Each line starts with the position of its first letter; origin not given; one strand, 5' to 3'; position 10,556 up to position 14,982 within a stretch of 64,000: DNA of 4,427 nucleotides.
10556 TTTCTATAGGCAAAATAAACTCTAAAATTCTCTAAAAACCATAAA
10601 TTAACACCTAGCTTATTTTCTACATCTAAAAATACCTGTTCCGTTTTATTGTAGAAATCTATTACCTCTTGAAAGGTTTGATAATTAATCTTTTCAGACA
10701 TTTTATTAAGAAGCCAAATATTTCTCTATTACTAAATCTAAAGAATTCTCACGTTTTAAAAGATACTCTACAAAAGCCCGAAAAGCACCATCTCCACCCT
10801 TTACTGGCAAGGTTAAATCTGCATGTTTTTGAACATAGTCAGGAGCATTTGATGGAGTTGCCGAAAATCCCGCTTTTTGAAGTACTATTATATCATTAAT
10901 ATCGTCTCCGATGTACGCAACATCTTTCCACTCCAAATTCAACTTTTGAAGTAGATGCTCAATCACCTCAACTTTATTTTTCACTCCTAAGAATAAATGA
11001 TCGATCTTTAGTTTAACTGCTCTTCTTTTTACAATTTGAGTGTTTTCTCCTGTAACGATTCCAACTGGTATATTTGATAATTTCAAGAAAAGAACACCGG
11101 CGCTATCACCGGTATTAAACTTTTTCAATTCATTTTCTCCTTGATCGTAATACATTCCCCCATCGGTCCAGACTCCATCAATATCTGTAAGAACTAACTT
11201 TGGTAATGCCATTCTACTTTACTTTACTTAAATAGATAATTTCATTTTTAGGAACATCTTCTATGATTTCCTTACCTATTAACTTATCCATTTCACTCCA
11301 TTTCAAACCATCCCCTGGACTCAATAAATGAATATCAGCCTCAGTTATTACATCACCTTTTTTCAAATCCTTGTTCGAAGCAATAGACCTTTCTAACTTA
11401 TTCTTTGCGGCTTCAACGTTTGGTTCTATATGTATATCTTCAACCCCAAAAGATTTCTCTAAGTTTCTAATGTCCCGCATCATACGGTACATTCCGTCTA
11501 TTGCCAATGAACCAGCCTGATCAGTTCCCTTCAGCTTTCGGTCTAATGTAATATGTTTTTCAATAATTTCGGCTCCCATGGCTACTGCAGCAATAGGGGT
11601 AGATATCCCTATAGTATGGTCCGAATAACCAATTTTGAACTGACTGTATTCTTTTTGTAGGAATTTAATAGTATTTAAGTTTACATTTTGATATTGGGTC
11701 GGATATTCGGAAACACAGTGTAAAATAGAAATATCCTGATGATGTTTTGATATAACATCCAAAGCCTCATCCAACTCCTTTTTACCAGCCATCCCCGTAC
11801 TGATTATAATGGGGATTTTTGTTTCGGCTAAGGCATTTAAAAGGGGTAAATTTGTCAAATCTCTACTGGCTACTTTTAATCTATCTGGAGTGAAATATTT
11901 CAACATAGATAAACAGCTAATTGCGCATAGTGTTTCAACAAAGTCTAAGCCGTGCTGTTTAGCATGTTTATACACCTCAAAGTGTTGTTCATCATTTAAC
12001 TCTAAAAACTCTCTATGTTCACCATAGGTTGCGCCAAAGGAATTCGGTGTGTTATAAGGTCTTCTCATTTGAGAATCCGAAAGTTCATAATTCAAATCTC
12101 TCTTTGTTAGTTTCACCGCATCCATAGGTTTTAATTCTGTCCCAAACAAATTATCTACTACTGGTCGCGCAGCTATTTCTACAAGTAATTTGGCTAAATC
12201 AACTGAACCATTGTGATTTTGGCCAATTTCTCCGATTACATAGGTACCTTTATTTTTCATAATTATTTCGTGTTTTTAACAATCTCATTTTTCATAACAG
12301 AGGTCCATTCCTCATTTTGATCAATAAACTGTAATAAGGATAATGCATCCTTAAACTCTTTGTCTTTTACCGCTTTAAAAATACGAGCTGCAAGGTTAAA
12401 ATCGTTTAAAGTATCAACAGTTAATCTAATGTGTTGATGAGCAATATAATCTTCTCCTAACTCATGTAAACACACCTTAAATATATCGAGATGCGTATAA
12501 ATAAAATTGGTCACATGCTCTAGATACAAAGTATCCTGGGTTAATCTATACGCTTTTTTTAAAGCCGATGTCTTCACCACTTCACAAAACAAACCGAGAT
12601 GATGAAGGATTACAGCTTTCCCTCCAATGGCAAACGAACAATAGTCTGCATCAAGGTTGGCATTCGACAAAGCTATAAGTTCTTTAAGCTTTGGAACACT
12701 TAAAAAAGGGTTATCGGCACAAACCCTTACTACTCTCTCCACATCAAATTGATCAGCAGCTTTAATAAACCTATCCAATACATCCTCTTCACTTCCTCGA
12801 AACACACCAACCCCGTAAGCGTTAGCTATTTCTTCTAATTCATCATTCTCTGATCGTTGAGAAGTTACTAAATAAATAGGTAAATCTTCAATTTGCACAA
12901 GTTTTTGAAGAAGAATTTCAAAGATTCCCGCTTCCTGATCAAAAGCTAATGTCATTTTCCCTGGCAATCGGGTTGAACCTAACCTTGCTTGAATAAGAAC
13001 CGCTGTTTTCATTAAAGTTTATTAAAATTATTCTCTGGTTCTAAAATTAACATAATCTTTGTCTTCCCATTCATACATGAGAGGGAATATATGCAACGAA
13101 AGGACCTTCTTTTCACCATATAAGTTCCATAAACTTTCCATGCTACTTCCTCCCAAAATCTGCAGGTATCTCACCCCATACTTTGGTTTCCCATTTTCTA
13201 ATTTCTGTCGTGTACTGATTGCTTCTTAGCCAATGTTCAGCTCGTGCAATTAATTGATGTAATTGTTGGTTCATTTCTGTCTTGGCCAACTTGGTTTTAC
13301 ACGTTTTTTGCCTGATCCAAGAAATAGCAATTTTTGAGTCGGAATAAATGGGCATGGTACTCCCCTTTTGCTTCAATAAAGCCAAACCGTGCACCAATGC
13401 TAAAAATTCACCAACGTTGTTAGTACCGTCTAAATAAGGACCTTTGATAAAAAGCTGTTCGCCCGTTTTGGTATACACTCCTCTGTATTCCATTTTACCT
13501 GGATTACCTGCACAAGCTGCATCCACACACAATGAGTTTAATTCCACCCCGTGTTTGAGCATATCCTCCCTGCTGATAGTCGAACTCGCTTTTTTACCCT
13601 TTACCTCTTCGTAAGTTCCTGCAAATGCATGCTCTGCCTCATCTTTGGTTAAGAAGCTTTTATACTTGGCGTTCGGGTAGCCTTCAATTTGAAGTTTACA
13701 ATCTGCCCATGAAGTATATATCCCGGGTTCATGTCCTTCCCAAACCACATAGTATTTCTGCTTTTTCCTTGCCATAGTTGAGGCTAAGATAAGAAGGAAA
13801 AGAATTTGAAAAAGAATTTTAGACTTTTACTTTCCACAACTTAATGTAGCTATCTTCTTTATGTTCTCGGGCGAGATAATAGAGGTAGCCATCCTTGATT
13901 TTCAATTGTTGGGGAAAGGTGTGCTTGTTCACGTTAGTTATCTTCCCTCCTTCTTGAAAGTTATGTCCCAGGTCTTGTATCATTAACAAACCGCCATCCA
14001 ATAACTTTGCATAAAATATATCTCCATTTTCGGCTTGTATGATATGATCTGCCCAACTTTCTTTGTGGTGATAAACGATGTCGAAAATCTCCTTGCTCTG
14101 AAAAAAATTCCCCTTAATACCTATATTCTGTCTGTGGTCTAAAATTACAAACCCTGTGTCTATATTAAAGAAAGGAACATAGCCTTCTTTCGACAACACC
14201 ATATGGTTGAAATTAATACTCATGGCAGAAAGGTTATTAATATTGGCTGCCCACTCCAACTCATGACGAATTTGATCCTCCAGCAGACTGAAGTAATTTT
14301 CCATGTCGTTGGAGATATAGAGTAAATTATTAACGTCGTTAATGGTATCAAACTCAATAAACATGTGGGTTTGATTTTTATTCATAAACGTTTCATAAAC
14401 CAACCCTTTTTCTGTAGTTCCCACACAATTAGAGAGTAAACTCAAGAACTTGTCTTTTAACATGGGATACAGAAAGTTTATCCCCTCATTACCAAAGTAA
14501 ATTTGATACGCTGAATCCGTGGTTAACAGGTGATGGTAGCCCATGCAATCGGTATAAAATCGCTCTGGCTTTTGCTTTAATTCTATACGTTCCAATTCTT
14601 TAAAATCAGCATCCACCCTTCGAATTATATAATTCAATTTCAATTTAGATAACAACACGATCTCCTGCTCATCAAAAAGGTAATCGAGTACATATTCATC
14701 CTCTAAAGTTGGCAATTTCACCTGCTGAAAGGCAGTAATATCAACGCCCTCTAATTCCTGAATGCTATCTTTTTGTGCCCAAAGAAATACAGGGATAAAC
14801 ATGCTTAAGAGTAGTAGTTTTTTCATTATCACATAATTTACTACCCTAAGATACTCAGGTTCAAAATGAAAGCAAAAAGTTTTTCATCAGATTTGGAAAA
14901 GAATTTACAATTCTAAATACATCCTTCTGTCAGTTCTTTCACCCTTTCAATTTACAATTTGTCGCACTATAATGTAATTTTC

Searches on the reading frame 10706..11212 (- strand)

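Call 78: search_protein_families(library=pfam, proteins=[window:10706-11212:-], max_evalue=0.00001)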
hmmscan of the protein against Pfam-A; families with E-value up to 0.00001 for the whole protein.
window:10706-11212:- (168 aa): 3 families
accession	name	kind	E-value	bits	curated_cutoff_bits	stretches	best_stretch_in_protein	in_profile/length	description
PF00702.32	Hydrolase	-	5.4e-11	43.7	26.4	1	42-115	109-191/191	haloacid dehalogenase-like hydrolase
PF08282.18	Hydrolase_3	-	7.9e-10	39.3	20.9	1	79-142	187-250/255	haloacid dehalogenase-like hydrolase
PF13419.12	HAD_2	-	7.5e-08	33.1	23.8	1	43-116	91-173/178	Haloacid dehalogenase-like hydrolase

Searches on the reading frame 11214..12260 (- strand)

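Call 20: search_protein_families(library=pfam, proteins=[window:11214-12260:-], max_evalue=0.001)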
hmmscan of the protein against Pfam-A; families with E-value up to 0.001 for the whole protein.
window:11214-12260:- (348 aa): 2 families
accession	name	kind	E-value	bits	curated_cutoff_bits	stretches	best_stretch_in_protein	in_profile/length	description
PF03102.20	NeuB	-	1.9e-66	224.4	22.1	1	46-273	10-238/241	NeuB family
PF08666.17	SAF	-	6.5e-10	39.9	21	1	291-347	2-62/63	SAF domain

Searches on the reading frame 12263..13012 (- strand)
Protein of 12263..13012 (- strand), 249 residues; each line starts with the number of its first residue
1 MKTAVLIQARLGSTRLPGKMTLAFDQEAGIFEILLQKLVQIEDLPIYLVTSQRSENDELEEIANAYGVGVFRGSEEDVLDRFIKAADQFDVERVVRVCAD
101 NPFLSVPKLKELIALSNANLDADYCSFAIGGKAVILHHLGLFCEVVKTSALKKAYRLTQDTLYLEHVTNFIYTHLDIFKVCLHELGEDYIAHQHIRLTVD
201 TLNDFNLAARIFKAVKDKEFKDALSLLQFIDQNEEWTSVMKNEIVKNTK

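Call 20: search_protein_families(library=pfam, proteins=[window:12263-13012:-], max_evalue=0.001)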
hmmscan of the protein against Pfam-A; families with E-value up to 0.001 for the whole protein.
window:12263-13012:- (249 aa): 1 family
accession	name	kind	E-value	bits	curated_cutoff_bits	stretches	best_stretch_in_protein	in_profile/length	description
PF02348.25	CTP_transf_3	-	1e-20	74.9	22.6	1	4-220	1-199/217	Cytidylyltransferase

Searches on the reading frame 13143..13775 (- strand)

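Call 20: search_protein_families(library=pfam, proteins=[window:13143-13775:-], max_evalue=0.001)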
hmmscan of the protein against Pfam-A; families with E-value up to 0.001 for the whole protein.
window:13143-13775:- (210 aa): 2 families
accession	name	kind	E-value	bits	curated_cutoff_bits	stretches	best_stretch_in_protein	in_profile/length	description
PF01693.22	Cauli_VI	-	4.1e-22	78.6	21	1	7-49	1-43/44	Ribonuclease H1 N-terminal domain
PF00075.30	RNase_H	-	2.5e-08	34.6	25.8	1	84-176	8-105/141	RNase H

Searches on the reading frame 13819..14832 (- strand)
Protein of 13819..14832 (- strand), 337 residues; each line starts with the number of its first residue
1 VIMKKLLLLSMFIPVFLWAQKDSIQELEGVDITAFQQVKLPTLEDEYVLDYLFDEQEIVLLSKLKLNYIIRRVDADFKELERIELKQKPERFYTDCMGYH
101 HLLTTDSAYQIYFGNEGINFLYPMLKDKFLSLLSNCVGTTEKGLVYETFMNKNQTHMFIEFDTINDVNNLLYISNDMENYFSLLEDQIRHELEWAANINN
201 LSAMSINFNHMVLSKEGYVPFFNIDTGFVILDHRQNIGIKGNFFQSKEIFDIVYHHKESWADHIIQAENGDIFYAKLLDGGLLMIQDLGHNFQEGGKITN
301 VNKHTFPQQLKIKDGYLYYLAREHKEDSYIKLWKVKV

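Call 4: search_protein_families(library=pfam, proteins=[window:13819-14832:-], max_evalue=1)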
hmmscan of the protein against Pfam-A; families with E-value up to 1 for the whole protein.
window:13819-14832:- (337 aa): 1 family
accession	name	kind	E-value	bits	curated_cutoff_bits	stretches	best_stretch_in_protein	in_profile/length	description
PF09935.14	DUF2167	-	0.066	12.9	25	1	186-220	119-155/238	Protein of unknown function (DUF2167)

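Call 6: search_protein_families(library=ncbifam, proteins=[window:13819-14832:-], max_evalue=1)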
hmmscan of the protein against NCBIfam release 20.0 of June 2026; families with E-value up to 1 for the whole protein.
window:13819-14832:- (337 aa): 0 families
